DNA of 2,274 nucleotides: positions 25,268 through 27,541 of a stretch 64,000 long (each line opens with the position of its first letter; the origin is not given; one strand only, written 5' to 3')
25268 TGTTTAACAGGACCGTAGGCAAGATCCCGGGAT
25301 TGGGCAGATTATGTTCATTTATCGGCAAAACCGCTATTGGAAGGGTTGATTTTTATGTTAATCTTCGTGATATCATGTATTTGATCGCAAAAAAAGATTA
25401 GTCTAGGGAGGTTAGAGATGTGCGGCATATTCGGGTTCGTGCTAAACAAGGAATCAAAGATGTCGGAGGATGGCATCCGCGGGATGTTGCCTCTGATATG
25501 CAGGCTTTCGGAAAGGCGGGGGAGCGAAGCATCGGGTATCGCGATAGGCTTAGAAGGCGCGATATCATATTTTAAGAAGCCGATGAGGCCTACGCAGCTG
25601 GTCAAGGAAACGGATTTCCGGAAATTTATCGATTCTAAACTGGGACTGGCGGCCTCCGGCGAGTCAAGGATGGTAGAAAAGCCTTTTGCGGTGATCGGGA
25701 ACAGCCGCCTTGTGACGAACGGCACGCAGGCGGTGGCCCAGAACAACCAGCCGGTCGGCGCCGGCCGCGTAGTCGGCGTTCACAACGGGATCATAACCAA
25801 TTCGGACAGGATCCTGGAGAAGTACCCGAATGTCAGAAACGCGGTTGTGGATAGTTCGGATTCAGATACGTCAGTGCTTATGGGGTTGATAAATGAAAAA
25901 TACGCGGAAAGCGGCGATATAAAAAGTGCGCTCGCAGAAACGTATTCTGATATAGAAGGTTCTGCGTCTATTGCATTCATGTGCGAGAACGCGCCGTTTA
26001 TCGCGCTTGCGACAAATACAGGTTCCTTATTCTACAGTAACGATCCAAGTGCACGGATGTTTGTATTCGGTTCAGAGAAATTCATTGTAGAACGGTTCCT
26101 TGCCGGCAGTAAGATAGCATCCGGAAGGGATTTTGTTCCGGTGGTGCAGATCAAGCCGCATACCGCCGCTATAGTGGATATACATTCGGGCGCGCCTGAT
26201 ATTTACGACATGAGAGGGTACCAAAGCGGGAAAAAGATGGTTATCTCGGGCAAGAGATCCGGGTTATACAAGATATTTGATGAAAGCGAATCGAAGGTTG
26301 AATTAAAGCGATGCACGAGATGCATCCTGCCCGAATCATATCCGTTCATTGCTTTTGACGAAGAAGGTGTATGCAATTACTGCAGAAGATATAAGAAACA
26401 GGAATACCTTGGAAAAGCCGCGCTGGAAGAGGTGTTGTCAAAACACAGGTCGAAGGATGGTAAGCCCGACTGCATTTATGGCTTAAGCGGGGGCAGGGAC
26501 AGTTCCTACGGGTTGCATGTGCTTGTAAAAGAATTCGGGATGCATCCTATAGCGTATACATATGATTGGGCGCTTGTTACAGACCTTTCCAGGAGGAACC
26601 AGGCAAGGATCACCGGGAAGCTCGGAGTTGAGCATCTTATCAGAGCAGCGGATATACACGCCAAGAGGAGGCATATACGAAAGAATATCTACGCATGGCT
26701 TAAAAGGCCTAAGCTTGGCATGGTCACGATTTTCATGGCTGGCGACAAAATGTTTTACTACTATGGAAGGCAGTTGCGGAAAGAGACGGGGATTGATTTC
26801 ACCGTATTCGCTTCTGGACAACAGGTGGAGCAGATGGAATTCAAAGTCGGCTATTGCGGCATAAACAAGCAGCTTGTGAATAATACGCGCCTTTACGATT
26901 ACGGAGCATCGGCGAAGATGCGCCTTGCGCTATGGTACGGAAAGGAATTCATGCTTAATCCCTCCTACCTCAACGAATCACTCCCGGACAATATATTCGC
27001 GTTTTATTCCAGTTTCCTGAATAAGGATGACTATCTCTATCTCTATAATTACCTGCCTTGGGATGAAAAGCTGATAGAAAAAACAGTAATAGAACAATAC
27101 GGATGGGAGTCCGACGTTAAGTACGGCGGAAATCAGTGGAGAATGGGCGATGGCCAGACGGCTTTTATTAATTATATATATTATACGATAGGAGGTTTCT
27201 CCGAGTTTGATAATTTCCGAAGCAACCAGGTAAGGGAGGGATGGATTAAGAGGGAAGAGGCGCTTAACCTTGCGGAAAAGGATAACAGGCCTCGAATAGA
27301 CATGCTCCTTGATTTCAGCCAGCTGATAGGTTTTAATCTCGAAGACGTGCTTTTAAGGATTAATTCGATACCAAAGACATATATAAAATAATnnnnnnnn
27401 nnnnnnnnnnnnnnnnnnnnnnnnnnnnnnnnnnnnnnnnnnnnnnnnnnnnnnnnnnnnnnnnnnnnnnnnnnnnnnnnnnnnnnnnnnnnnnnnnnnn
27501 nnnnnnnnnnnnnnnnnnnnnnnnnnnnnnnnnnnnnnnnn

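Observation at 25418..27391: Self-sufficient acetamidino-forming amidotransferase: Ntn-glutaminase fused to a WbuX/PseA-type PP-loop enzyme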

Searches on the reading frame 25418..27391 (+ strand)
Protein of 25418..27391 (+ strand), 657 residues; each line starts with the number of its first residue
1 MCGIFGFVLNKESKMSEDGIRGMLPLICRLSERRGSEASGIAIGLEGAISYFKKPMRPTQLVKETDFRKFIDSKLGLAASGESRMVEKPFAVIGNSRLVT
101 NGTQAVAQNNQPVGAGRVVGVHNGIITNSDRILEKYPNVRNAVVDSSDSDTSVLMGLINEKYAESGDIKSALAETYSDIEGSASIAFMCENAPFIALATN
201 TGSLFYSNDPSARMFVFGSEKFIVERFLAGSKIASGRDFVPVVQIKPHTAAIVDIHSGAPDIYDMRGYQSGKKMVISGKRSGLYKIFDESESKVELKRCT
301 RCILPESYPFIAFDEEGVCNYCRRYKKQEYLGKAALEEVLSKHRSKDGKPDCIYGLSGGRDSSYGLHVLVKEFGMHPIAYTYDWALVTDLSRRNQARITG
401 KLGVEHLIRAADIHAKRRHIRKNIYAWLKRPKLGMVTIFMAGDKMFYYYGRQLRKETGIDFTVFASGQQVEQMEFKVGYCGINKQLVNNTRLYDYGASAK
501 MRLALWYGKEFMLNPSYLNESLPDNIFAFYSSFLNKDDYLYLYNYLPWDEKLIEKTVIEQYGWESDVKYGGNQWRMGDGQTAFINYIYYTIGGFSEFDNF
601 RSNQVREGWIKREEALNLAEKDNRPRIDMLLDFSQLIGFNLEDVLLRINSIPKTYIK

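Call 3: search_protein_families(library=pfam, proteins=[window:25418-27391:+], max_evalue=0.1)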
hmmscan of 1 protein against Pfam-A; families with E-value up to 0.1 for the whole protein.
window:25418-27391:+ (657 aa): 2 families
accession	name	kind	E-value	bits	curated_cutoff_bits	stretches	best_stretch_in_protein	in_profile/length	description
PF13522.11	GATase_6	-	2.3e-10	41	27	1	88-220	10-130/130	Glutamine amidotransferase domain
PF13537.11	GATase_7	-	7.9e-07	29.6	25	1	104-220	7-117/123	Glutamine amidotransferase domain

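Call 4: search_protein_families(library=ncbifam, proteins=[window:25418-27391:+], max_evalue=0.1)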
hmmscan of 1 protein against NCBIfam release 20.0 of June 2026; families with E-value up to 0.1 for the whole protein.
window:25418-27391:+ (657 aa): 6 families
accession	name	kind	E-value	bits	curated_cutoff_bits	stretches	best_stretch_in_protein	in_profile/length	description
TIGR03573.1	WbuX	subfamily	3.5e-38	131.9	203.2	2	297-422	2-133/344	N-acetyl sugar amidotransferase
NF001484.0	PRK00331.1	subfamily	3.4e-14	52.2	381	1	1-198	1-173/601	isomerizing glutamine--fructose-6-phosphate transaminase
TIGR01135.1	glmS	equivalog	1.6e-11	43.4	418.05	1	2-198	1-173/607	glutamine--fructose-6-phosphate transaminase (isomerizing)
TIGR01134.1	purF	equivalog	8.4e-06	25.4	350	1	91-191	66-167/432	amidophosphoribosyltransferase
TIGR03442.1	TIGR03442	equivalog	0.00035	20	218.65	1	90-209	83-213/251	ergothioneine biosynthesis protein EgtC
NF010587.0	PRK13980.1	equivalog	0.071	12.3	255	0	334-379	16-61/267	NAD+ synthase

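Call 8: find_homologous_proteins(query=window:25418-27391:+, max_evalue=0.00001)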
Query window:25418-27391:+ (657 aa): 4439 proteins with E <= 0.00001 among 8000 candidates; the best 120 are listed.
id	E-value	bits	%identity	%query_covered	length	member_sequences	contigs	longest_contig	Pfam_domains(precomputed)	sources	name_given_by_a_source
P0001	0.0e+0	1512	100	100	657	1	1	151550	PF13522.12,PF13537.12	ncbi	-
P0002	1.3e-279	947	61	100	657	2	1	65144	PF13522.12,PF13537.12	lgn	-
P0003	4.2e-277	939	62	100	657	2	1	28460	PF13522.12,PF13537.12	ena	-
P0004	5.5e-275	932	61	100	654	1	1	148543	PF13522.12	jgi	jgi:asparagine synthetase B (glutamine-hydrolysing)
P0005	8.0e-274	928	60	100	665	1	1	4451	PF13522.12,PF13537.12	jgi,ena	-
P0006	1.1e-273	927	61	100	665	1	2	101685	PF13522.12,PF13537.12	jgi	jgi:hypothetical protein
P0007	3.6e-270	916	60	100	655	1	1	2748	PF13522.12,PF13537.12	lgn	-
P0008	1.0e-268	911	59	100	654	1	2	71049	PF13522.12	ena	-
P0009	2.1e-267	907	59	100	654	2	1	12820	PF13522.12,PF13537.12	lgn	-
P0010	1.1e-266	904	59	100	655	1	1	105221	PF13522.12,PF13537.12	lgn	-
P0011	1.4e-266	904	59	100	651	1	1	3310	PF13522.12,PF13537.12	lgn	-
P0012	1.8e-266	904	58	100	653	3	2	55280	PF13522.12,PF13537.12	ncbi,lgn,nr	ncbi:MAG: hypothetical protein KKE81_05800 [Candidatus Omnitrophica bacterium]|nr:hypothetical prote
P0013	8.1e-266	901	60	100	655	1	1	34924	PF13522.12,PF13537.12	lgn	-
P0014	9.6e-264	895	58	100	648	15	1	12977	PF13522.12,PF13537.12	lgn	-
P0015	3.0e-263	893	58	100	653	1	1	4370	PF13522.12,PF13537.12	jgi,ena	-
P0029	4.0e-248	843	55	100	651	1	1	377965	PF13522.12,PF13537.12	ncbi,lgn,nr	ncbi:MAG: hypothetical protein MRJ65_10945 [Candidatus Brocadiaceae bacterium]|nr:hypothetical prote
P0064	1.9e-199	682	47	100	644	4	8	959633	PF13522.12,PF13537.12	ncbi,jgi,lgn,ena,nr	ncbi:MAG: hypothetical protein HOK06_03860 [Rhodospirillaceae bacterium]|jgi:glutamine---fructose-6-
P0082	1.4e-196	673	46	100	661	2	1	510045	PF13522.12,PF13537.12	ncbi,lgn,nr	ncbi:MAG: hypothetical protein PHR44_06805 [Candidatus Omnitrophica bacterium]|nr:hypothetical prote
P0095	4.0e-195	668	46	100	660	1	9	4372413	PF13522.12,PF13537.12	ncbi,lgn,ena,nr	ncbi:MAG: hypothetical protein JJ855_09030 [Rhodospirillales bacterium]|nr:hypothetical protein [Rho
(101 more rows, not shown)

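Call 9: search_solved_structures(query=window:25418-27391:+, max_evalue=1, show_alignments=2)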
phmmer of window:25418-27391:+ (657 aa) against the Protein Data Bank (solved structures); distinct sequences matched with E-value up to 1: 8.
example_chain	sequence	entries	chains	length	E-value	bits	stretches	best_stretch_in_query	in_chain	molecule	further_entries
8wex_A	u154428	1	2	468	2e-11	46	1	311-393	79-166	N-acetyl sugar amidotransferase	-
1xff_A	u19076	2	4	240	2.9e-05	25.7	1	93-205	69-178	Glucosamine--fructose-6-phosphate aminotransferase [isomerizing]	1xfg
4amv_A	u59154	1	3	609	0.00017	23.1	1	93-205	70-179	GLUCOSAMINE--FRUCTOSE-6-PHOSPHATE AMINOTRANSFERASE [ISOMER IZING]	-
1jxa_A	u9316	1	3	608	0.00018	23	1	93-205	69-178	glucosamine 6-phosphate synthase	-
2j6h_A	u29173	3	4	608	0.00018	23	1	93-205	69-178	GLUCOSAMINE-FRUCTOSE-6-PHOSPHATE AMINOTRANSFERASE | GLUCOSAMINE--FRUCTOSE-6-PHOSPHATE AMINOTRANSFERASE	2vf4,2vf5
3ooj_A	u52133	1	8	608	0.00018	23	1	93-205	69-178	Glucosamine/fructose-6-phosphate aminotransferase, isomerizing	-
3bje_A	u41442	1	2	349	0.26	12.6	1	262-304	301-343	Nucleoside phosphorylase, putative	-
2ywb_A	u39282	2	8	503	0.76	11.1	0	327-408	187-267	GMP synthase [glutamine-hydrolyzing]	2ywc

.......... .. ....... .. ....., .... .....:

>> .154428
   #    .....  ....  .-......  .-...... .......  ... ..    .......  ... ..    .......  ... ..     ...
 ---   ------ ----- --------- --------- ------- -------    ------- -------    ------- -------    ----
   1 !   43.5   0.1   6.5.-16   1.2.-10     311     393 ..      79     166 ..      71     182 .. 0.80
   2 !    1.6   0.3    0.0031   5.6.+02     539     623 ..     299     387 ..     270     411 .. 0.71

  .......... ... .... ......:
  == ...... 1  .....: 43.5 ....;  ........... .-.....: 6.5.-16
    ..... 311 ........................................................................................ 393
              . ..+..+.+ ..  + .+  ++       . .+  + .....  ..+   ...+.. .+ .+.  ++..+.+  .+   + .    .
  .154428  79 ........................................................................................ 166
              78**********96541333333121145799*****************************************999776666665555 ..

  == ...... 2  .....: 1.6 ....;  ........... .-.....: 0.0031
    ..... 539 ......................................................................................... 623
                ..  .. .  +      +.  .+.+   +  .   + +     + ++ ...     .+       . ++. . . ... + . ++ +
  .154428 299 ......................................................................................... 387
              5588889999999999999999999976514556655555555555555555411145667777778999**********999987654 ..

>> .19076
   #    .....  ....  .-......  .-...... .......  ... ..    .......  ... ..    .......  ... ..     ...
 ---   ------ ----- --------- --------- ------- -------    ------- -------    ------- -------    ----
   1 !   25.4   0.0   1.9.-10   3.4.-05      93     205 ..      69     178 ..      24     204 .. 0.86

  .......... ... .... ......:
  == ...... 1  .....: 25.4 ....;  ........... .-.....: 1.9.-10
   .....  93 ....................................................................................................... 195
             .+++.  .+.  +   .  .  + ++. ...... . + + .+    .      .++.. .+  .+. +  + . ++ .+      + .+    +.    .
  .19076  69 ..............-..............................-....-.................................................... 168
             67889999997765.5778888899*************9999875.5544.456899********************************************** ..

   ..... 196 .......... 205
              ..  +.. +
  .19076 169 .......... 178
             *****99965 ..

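Call 21: find_encoding_contigs(protein=P0001, flank=3000, max_places=2)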
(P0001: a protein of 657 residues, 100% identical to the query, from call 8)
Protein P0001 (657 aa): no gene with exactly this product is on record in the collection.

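Call 22: find_encoding_contigs(protein=P0004, flank=8000, max_places=1)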
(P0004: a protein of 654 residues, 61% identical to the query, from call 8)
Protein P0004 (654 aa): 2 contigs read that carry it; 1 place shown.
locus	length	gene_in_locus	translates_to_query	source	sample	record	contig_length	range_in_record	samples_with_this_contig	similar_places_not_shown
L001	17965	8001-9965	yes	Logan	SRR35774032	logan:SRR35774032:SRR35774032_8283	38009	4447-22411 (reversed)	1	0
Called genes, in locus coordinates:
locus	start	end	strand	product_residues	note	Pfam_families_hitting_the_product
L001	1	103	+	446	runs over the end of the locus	-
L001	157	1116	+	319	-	PF01073:3Beta_HSD, PF01370:Epimerase, PF07993:NAD_binding_4 (faint), PF16363:GDP_Man_Dehyd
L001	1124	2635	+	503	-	PF02310:B12-binding, PF04055:Radical_SAM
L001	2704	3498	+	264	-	PF00483:NTP_transferase, PF12804:NTP_transf_3 (weak)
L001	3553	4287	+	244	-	PF00483:NTP_transferase, PF12804:NTP_transf_3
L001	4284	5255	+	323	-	PF01073:3Beta_HSD, PF01370:Epimerase, PF02719:Polysacc_synt_2, PF04321:RmlD_sub_bind, PF07993:NAD_binding_4 (weak), PF16363:GDP_Man_Dehyd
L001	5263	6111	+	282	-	PF01370:Epimerase, PF04321:RmlD_sub_bind, PF07993:NAD_binding_4 (weak), PF16363:GDP_Man_Dehyd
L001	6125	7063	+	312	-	PF00535:Glycos_transf_2, PF10111:Glyco_tranf_2_2 (faint)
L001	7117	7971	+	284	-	PF13489:Methyltransf_23, PF13847:Methyltransf_31, PF08241:Methyltransf_11, PF08242:Methyltransf_12, PF13649:Methyltransf_25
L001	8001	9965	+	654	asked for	PF13522:GATase_6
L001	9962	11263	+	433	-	PF01943:Polysacc_synt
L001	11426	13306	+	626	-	PF13231:PMT_2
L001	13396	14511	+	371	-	PF04055:Radical_SAM, PF13186:SPASM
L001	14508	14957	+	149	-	PF00908:dTDP_sugar_isom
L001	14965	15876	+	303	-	PF00535:Glycos_transf_2, PF10111:Glyco_tranf_2_2, PF13641:Glyco_tranf_2_3 (weak)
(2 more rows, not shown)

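Call 23: find_encoding_contigs(protein=P0029, flank=8000, max_places=1)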
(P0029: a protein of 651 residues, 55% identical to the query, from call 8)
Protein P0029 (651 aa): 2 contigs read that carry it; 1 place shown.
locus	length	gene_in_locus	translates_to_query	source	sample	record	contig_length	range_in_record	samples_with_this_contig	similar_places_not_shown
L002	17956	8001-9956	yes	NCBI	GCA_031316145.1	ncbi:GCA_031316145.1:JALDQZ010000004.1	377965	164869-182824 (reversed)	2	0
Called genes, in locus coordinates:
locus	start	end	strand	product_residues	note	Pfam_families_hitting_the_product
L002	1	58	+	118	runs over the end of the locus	PF01909:NTP_transf_2 (weak), PF18765:Polbeta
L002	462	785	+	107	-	PF04255:DUF433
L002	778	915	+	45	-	-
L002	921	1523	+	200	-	PF05685:Uma2 (weak)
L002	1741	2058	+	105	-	PF04255:DUF433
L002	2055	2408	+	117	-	PF18478:PIN_10 (weak), PF18480:DUF5615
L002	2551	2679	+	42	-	-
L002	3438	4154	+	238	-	PF00483:NTP_transferase, PF12804:NTP_transf_3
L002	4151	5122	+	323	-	PF01073:3Beta_HSD, PF01370:Epimerase, PF02719:Polysacc_synt_2, PF04321:RmlD_sub_bind, PF07993:NAD_binding_4, PF13460:NAD_binding_10 (weak), PF16363:GDP_Man_Dehyd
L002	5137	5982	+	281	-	PF01370:Epimerase, PF04321:RmlD_sub_bind (weak), PF07993:NAD_binding_4 (weak), PF16363:GDP_Man_Dehyd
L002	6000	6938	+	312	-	PF00535:Glycos_transf_2, PF10111:Glyco_tranf_2_2 (weak)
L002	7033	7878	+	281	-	PF13489:Methyltransf_23, PF08241:Methyltransf_11, PF08242:Methyltransf_12, PF13649:Methyltransf_25, PF13847:Methyltransf_31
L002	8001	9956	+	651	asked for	PF13522:GATase_6, PF13537:GATase_7 (weak)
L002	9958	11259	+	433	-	PF01943:Polysacc_synt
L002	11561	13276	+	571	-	PF13231:PMT_2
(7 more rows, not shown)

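Call 24: find_encoding_contigs(protein=P0064, flank=8000, max_places=1)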
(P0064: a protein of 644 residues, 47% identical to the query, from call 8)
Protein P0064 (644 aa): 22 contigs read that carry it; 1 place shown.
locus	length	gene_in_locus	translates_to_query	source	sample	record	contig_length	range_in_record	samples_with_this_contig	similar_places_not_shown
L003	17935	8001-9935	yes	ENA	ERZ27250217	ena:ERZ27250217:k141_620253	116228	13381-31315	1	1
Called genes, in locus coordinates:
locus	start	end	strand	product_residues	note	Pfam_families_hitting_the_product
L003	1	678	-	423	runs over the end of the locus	-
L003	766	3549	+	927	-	PF13307:Helicase_C_2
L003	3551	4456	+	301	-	PF02826:2-Hacid_dh_C, PF03446:NAD_binding_2, PF03807:F420_oxidored (weak), PF14833:NAD_binding_11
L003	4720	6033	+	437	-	PF02310:B12-binding, PF04055:Radical_SAM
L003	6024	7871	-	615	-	-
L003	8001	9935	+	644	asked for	PF13522:GATase_6, PF13537:GATase_7 (weak)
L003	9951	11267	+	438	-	PF13440:Polysacc_synt_3, PF01554:MatE (weak)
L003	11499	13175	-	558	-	-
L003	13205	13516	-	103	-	PF00166:Cpn10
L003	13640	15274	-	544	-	PF13231:PMT_2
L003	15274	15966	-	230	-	PF09335:VTT_dom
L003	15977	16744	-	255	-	PF00535:Glycos_transf_2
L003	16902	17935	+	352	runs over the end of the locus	PF00990:GGDEF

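Call 25: find_encoding_contigs(protein=P0095, flank=8000, max_places=1)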
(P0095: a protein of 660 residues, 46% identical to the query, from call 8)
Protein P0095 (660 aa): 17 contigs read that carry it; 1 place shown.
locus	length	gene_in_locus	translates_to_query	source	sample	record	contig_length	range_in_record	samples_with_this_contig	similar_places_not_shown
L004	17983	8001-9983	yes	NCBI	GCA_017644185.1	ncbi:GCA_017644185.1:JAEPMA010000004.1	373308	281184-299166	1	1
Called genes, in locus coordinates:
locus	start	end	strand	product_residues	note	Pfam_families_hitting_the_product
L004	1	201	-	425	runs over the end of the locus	PF03446:NAD_binding_2 (faint), PF03721:UDPG_MGDP_dh_N, PF00984:UDPG_MGDP_dh, PF03720:UDPG_MGDP_dh_C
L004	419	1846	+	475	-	PF00483:NTP_transferase, PF12804:NTP_transf_3, PF22640:ManC_GMP_beta-helix, PF01050:MannoseP_isomer, PF07883:Cupin_2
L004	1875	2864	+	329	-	PF00535:Glycos_transf_2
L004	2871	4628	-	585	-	PF02776:TPP_enzyme_N, PF00205:TPP_enzyme_M, PF02775:TPP_enzyme_C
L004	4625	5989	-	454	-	PF01041:DegT_DnrJ_EryC1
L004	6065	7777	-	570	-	-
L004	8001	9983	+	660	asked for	PF13522:GATase_6, PF13537:GATase_7 (weak)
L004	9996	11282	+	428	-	PF01943:Polysacc_synt, PF13440:Polysacc_synt_3 (weak)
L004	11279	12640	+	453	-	PF01565:FAD_binding_4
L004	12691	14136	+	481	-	PF00202:Aminotran_3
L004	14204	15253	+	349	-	PF13527:Acetyltransf_9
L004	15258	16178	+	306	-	PF01370:Epimerase, PF04321:RmlD_sub_bind, PF13460:NAD_binding_10 (weak), PF16363:GDP_Man_Dehyd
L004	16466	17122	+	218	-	PF13412:HTH_24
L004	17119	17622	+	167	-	PF02357:NusG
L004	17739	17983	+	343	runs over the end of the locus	PF05368:NmrA, PF01073:3Beta_HSD, PF01370:Epimerase, PF13460:NAD_binding_10, PF16363:GDP_Man_Dehyd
